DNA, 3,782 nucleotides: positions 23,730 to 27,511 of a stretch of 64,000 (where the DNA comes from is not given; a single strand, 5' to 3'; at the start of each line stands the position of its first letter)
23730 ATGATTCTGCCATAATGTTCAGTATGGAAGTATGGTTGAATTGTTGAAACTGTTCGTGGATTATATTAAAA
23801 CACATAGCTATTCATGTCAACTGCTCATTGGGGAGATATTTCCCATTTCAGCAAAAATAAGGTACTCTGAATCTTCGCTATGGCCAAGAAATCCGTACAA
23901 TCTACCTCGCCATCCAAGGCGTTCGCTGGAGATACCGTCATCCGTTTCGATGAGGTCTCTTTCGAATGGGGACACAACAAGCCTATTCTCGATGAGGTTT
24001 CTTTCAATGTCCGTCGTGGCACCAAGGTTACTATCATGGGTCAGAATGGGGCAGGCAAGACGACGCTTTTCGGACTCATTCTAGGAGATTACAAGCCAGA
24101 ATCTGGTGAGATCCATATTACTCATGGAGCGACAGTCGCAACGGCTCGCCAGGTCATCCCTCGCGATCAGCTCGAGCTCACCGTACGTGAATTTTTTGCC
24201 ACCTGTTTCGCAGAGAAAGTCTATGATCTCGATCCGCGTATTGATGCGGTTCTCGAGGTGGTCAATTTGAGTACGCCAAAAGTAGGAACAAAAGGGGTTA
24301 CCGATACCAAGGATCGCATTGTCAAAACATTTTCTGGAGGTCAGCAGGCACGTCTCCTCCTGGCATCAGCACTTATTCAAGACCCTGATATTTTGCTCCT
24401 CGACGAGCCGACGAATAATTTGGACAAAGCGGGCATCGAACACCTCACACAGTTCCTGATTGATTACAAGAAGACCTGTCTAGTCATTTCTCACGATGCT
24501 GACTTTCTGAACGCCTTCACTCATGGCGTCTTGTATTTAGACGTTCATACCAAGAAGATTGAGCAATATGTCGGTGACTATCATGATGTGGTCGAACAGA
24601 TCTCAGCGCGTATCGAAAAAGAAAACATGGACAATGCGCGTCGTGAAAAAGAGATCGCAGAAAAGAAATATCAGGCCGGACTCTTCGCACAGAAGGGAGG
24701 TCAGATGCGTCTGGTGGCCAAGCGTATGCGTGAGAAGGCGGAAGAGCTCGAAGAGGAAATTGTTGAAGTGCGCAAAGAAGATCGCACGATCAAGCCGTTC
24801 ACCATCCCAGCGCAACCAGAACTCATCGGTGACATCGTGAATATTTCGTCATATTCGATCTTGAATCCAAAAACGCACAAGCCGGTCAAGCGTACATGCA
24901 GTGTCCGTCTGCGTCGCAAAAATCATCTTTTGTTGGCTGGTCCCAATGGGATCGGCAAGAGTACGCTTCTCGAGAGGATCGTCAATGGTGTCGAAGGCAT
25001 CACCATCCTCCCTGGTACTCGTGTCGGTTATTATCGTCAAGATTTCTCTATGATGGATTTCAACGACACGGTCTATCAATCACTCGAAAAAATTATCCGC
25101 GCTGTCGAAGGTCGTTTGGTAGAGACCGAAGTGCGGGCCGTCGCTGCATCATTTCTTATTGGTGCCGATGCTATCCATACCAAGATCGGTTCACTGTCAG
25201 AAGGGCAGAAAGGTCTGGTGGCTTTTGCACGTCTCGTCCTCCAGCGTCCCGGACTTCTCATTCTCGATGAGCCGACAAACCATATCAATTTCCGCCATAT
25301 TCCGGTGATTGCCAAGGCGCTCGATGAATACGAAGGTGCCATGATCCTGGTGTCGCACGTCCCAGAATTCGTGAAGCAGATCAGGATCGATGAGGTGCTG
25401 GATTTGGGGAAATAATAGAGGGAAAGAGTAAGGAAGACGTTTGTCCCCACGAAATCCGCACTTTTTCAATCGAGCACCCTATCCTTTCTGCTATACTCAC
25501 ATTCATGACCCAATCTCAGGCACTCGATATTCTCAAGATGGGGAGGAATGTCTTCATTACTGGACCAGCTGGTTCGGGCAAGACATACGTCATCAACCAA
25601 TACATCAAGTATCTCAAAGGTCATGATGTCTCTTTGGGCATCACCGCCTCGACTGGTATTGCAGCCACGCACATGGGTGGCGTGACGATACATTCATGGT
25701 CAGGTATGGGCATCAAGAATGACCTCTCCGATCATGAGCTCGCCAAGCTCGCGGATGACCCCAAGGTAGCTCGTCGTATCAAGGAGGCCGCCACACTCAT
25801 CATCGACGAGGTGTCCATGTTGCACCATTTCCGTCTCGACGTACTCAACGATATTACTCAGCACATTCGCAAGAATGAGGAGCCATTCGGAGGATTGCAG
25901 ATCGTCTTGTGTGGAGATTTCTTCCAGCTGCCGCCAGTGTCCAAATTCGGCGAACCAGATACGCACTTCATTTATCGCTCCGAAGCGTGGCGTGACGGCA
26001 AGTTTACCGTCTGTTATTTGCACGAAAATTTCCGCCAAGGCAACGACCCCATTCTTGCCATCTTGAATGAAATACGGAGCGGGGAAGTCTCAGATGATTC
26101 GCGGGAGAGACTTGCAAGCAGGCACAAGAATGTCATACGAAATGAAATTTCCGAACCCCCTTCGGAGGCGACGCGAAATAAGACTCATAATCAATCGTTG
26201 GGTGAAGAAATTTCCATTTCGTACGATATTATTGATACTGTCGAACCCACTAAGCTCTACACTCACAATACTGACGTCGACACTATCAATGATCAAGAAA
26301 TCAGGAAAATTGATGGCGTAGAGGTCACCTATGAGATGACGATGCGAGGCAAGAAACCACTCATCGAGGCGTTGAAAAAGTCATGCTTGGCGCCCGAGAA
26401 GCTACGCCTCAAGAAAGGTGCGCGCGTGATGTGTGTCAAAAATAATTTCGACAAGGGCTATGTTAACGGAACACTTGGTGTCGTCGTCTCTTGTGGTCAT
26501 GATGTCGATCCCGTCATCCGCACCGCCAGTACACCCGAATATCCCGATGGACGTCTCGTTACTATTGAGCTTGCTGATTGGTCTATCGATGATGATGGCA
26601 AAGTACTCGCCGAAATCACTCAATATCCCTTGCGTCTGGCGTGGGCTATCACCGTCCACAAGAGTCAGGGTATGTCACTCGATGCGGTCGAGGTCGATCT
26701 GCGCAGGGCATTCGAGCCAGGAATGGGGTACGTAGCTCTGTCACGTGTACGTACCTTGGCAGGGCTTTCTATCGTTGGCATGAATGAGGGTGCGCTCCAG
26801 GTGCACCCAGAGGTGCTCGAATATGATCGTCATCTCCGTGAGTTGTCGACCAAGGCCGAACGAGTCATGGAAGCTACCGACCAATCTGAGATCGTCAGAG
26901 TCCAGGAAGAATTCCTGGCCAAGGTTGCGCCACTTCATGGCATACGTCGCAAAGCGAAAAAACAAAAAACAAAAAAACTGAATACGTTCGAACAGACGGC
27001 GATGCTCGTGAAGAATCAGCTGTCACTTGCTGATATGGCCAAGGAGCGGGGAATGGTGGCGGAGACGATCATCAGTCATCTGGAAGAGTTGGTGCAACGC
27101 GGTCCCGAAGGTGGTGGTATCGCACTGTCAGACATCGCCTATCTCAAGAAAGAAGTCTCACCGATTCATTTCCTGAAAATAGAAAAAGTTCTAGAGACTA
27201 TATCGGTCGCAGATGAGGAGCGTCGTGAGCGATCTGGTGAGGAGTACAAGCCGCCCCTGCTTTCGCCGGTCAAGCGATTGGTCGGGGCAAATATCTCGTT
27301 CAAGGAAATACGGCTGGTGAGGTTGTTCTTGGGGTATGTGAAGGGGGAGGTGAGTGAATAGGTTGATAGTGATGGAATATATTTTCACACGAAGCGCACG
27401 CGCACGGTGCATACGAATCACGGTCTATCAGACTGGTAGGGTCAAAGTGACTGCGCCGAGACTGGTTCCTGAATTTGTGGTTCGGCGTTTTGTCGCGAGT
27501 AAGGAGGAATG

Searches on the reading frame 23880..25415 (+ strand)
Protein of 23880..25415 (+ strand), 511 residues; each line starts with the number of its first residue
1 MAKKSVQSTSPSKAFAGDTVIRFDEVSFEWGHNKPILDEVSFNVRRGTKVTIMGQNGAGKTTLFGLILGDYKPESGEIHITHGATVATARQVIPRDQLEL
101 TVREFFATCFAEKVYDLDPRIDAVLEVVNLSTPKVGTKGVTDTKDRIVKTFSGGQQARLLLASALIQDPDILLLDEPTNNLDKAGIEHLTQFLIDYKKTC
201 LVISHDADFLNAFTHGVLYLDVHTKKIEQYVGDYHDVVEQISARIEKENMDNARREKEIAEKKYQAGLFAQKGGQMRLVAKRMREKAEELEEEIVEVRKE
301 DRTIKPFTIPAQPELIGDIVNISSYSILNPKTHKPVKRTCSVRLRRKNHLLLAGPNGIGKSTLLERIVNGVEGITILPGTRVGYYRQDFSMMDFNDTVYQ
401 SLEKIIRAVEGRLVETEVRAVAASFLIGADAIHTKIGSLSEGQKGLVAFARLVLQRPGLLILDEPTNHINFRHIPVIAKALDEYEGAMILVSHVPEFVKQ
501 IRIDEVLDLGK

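Call 47: search_protein_families(library=pfam, proteins=[window:23880-25415:+], max_evalue=0.00001)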
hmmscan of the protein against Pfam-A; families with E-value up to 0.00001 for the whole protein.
window:23880-25415:+ (511 aa): 9 families
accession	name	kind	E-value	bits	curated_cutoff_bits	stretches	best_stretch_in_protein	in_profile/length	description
PF00005.33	ABC_tran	-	1.1e-44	152.8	25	2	37-179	1-137/137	ABC transporter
PF13304.12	AAA_21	-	3.6e-15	57.2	27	0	135-206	222-299/304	AAA domain, putative AbiEii toxin, Type IV TA system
PF02463.25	SMC_N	-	3.5e-10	40.1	40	0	150-213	136-205/220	RecF/RecN/SMC N terminal domain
PF13555.12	AAA_29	-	8.6e-08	32.3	27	0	342-364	17-39/61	P-loop containing region of AAA domain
PF13191.12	AAA_16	-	1.4e-07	32.6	32.6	0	341-463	18-139/167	AAA ATPase domain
PF13476.12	AAA_23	-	9.1e-07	30.1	27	0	51-64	23-36/201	AAA domain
PF03193.22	RsgA_GTPase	-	9.4e-07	29.2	30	0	343-370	103-129/174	RsgA GTPase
PF13401.12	AAA_22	-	1.2e-06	29.3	27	0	346-464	4-92/130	AAA domain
PF20720.3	nSTAND3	-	1.4e-06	28.6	27.2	0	341-369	11-39/155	Novel STAND NTPase 3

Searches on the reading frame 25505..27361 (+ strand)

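Call 47: search_protein_families(library=pfam, proteins=[window:25505-27361:+], max_evalue=0.00001)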
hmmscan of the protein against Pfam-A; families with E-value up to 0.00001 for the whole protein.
window:25505-27361:+ (618 aa): 6 families
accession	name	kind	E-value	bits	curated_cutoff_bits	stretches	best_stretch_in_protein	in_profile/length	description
PF05970.20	PIF1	-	9.1e-39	133.8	25.9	1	11-181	20-192/223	PIF1-like helicase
PF13604.12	AAA_30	-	1e-13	51.9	27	1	3-196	6-174/191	AAA domain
PF13245.12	AAA_19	-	5.5e-13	49.7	25.1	1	3-146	1-133/134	AAA domain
PF14493.12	HTH_40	-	4e-12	46.7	27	1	494-606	1-89/89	Helix-turn-helix domain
PF21530.3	Pif1_2B_dom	-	1.1e-09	38.3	23.9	1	287-328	3-45/47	DNA helicase Pif1, 2B domain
PF13401.12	AAA_22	-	2.5e-06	28.2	27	1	15-137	7-122/130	AAA domain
